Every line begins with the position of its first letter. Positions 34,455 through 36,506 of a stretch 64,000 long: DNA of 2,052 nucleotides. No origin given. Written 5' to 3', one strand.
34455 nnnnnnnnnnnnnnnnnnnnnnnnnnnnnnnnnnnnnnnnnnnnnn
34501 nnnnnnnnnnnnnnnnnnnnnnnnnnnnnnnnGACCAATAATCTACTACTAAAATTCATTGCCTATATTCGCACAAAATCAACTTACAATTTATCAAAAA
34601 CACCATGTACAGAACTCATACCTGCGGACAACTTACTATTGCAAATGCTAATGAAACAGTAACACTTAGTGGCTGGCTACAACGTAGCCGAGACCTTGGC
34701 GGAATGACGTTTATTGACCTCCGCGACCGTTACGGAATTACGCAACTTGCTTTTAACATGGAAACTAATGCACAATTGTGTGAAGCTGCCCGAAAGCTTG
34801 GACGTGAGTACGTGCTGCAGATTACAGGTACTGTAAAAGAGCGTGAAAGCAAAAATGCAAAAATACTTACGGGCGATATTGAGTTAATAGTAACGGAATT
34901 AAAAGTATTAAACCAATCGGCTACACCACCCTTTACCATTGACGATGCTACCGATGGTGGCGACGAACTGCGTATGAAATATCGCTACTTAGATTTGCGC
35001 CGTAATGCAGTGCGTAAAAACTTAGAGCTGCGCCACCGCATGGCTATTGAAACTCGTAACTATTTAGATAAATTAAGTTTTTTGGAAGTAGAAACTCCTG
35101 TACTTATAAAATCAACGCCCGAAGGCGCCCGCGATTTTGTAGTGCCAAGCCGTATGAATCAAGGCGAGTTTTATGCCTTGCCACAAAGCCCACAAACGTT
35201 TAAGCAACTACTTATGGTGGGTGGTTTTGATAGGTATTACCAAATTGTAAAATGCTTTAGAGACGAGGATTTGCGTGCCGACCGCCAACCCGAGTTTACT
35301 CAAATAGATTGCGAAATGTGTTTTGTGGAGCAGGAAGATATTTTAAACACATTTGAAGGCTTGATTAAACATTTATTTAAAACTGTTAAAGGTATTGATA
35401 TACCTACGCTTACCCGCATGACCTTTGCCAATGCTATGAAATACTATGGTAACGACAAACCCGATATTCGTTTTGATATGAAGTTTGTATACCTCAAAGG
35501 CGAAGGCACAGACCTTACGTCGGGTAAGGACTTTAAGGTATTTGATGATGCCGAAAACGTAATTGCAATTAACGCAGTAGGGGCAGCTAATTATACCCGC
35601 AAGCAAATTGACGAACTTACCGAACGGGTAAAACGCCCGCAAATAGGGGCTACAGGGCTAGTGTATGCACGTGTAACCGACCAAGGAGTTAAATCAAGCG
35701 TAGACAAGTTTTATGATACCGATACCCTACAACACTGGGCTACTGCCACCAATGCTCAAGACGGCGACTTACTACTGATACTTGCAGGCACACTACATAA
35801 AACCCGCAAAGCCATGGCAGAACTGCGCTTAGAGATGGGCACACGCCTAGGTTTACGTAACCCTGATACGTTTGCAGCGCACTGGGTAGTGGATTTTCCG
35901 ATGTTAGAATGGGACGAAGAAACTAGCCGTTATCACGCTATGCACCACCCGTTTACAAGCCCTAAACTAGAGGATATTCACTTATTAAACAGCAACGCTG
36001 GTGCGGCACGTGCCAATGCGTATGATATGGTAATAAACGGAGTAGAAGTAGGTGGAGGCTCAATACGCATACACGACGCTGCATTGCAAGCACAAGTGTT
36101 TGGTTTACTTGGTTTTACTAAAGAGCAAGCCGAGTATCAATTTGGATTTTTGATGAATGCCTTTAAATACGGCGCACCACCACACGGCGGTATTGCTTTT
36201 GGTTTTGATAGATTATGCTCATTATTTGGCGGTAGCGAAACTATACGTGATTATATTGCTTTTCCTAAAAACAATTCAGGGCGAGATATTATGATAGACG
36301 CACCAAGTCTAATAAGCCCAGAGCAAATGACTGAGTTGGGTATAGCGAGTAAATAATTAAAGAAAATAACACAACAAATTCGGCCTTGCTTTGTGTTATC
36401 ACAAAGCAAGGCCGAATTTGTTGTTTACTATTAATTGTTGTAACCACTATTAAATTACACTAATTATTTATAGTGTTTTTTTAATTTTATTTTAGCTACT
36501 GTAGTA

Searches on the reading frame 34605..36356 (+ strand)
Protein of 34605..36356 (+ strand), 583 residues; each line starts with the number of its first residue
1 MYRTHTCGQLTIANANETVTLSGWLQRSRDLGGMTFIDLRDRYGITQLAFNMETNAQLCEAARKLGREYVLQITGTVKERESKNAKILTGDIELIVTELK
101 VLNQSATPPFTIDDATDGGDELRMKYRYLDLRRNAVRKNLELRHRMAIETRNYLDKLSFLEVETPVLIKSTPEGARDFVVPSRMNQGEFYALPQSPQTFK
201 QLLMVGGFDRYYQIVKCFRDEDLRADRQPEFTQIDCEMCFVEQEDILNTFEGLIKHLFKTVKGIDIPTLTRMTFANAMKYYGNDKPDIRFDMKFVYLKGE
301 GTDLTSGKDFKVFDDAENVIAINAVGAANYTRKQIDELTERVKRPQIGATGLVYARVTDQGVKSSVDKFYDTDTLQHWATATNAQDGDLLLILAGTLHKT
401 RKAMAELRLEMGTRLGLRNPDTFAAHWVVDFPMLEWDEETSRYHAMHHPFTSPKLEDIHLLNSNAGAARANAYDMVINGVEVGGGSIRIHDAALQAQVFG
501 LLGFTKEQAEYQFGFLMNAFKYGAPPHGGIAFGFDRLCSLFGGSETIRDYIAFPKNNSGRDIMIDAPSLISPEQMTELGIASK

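Call 8: search_protein_families(library=pfam, proteins=[window:34605-36356:+], max_evalue=0.001)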
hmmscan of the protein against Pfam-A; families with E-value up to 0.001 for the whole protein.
window:34605-36356:+ (583 aa): 3 families
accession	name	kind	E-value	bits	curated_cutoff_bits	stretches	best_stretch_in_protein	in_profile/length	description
PF00152.25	tRNA-synt_2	-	3e-116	388.2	25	1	121-556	3-307/308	tRNA synthetases class II (D, K and N)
PF02938.19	GAD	-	1.2e-16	61.1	23.4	1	315-404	7-95/95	GAD domain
PF01336.31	tRNA_anti-codon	-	3.7e-14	52.8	27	1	19-102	1-75/75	OB-fold nucleic acid binding domain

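Call 38: list_cluster_members(proteins=[P0001, P0007, window:34605-36356:+, window:29191-32343:+, P0005, P0014])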
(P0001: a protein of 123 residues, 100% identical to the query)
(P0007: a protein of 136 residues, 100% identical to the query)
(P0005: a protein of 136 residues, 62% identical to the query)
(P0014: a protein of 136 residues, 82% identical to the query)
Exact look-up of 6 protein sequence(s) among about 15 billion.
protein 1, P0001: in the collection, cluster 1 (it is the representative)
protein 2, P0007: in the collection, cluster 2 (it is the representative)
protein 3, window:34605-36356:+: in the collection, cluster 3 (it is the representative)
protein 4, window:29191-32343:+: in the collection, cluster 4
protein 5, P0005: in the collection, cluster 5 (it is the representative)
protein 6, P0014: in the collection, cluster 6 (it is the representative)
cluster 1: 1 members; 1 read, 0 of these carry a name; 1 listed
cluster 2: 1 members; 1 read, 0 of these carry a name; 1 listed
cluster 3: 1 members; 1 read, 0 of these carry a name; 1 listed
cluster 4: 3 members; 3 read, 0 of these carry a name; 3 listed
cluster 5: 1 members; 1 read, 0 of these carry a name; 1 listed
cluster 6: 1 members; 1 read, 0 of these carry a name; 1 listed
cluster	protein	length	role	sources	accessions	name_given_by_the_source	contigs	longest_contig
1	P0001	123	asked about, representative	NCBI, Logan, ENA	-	-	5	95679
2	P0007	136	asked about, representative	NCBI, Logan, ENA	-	-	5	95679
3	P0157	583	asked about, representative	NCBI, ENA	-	-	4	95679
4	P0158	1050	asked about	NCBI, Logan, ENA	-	-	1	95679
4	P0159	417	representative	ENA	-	-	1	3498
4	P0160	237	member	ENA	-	-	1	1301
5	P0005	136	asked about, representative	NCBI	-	-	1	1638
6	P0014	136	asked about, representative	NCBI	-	-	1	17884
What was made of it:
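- Tried and rejected: Source names and taxonomy for the window proteins: none are recorded (call 38).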
